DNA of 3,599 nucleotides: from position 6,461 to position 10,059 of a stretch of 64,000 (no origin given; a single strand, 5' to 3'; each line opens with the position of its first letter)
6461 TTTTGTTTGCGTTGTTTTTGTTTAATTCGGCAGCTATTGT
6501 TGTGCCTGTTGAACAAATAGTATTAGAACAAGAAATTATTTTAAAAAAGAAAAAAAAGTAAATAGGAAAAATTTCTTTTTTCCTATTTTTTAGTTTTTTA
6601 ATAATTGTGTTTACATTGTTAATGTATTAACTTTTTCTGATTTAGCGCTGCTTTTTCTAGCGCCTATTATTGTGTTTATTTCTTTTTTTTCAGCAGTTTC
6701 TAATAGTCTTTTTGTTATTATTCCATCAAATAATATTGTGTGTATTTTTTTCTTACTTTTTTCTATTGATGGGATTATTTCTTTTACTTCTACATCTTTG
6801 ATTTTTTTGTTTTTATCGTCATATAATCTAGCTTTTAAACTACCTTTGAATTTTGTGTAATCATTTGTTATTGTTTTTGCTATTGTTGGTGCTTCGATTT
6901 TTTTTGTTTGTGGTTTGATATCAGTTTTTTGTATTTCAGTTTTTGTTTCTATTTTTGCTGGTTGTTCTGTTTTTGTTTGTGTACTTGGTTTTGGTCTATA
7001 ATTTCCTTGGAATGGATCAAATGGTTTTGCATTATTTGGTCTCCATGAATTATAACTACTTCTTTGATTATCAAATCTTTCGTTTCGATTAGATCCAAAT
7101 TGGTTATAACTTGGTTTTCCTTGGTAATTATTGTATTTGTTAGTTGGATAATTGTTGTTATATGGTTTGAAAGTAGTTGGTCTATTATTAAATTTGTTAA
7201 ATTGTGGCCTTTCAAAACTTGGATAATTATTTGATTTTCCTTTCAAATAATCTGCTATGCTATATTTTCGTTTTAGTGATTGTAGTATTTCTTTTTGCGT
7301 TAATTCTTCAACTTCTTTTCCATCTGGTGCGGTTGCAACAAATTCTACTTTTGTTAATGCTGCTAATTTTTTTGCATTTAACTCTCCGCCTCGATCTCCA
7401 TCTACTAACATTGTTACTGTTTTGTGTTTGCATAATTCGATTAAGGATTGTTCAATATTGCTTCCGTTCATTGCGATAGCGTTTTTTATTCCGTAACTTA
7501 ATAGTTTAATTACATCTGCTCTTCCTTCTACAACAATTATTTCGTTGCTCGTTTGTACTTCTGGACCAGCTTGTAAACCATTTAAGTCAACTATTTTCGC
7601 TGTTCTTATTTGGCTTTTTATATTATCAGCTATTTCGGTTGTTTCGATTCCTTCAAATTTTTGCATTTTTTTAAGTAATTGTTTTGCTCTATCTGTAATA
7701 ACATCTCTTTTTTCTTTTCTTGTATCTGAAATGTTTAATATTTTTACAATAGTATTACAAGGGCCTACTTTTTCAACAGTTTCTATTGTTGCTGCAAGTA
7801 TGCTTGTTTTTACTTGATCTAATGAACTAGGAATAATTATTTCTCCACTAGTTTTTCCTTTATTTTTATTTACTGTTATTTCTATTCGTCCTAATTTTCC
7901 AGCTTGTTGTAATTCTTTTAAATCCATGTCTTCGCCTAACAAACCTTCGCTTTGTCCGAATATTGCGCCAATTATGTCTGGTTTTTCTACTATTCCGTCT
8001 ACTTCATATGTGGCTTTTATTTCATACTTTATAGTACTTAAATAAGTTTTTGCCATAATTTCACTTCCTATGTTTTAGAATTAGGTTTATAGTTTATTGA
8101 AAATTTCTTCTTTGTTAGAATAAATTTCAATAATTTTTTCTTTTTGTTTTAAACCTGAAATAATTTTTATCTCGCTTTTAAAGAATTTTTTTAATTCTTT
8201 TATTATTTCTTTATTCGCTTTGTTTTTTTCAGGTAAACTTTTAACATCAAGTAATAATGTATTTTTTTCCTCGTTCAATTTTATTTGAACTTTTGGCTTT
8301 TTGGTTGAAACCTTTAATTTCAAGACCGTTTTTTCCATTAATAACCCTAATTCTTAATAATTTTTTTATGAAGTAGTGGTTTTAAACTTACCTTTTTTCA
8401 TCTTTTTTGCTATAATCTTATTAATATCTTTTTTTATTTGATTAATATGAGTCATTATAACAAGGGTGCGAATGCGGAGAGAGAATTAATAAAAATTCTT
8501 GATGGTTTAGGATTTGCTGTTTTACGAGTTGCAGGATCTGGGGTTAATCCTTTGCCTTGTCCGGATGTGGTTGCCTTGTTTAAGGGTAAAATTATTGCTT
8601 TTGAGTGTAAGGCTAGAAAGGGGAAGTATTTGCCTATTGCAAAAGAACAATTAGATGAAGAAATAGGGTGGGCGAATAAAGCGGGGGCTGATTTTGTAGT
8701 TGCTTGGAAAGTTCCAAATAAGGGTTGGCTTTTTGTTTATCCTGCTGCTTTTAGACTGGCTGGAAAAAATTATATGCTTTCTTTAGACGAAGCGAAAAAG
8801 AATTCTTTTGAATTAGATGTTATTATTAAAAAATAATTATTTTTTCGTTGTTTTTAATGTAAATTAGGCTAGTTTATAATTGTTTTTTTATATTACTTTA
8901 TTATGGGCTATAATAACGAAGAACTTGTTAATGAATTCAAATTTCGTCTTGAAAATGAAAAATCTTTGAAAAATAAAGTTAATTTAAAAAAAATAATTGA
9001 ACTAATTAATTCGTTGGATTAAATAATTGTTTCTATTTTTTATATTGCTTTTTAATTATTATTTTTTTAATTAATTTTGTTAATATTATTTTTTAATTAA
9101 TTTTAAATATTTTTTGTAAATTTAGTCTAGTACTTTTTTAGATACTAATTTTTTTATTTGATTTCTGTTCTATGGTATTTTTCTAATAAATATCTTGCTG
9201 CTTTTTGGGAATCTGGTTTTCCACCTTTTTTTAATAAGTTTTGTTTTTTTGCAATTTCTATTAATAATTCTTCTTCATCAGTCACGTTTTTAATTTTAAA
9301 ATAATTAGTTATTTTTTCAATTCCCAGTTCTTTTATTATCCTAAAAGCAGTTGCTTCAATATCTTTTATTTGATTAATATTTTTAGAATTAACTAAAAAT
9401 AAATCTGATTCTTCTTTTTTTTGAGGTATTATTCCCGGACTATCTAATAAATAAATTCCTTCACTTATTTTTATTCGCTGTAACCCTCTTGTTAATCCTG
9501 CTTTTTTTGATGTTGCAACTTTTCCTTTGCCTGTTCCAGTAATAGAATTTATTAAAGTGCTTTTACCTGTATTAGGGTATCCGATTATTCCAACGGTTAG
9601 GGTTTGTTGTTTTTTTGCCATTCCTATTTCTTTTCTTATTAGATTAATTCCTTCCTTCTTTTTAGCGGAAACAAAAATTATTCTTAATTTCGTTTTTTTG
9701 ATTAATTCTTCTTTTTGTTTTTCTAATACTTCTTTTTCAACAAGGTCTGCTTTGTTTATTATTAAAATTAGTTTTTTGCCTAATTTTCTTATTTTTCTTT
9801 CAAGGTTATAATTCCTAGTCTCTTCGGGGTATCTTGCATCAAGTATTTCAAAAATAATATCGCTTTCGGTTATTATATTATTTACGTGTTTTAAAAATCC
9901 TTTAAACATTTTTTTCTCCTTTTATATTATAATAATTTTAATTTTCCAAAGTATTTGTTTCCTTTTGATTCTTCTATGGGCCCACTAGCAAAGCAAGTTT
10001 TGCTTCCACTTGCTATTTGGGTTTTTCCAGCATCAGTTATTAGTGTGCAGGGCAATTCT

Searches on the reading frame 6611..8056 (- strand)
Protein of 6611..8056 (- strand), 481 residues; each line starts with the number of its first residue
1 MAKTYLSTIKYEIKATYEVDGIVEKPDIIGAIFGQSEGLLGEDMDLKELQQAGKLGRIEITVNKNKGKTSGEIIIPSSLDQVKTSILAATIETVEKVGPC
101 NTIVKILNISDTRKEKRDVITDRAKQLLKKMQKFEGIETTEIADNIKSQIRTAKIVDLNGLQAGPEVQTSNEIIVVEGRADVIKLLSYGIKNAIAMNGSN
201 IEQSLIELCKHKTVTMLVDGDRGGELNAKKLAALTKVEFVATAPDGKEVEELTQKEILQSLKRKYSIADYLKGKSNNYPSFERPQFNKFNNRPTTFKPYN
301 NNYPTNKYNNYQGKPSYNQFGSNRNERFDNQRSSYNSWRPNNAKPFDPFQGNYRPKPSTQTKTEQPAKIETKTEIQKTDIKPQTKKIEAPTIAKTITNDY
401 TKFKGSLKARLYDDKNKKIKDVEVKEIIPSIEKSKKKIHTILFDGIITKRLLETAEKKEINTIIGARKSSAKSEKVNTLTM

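Call 14: search_protein_families(library=pfam, proteins=[window:6611-8056:-], max_evalue=0.001)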
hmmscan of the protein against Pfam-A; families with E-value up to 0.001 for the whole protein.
window:6611-8056:- (481 aa): 3 families
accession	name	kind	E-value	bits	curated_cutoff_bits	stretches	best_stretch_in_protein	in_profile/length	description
PF13662.12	Toprim_4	-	1.2e-10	41.9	25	1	171-234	1-74/85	Toprim domain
PF01751.28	Toprim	-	3.3e-08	34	23.1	1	172-242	1-86/96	Toprim domain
PF13155.12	Toprim_2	-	3.7e-08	34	22.1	1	174-251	1-86/88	Toprim-like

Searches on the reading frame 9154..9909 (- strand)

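Call 56: search_protein_families(library=pfam, proteins=[window:9154-9909:-], max_evalue=0.001)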
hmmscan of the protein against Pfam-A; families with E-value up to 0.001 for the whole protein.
window:9154-9909:- (251 aa): 5 families
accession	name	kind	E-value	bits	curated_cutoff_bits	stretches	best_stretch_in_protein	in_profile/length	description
PF01926.29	MMR_HSR1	-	2.2e-17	63.6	21.9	1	105-184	1-76/113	50S ribosome-binding GTPase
PF02421.24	FeoB_N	-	3.1e-13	50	27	2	14-95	77-156/156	Ferrous iron transport protein B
PF03193.22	RsgA_GTPase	-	6e-12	46.2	30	1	44-160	53-168/174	RsgA GTPase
PF00009.33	GTP_EFTU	-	1.8e-09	37.9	26.5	1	5-90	82-177/188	Elongation factor Tu GTP binding domain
PF00350.29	Dynamin_N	-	8.1e-05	23.1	27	0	106-193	1-80/168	Dynamin family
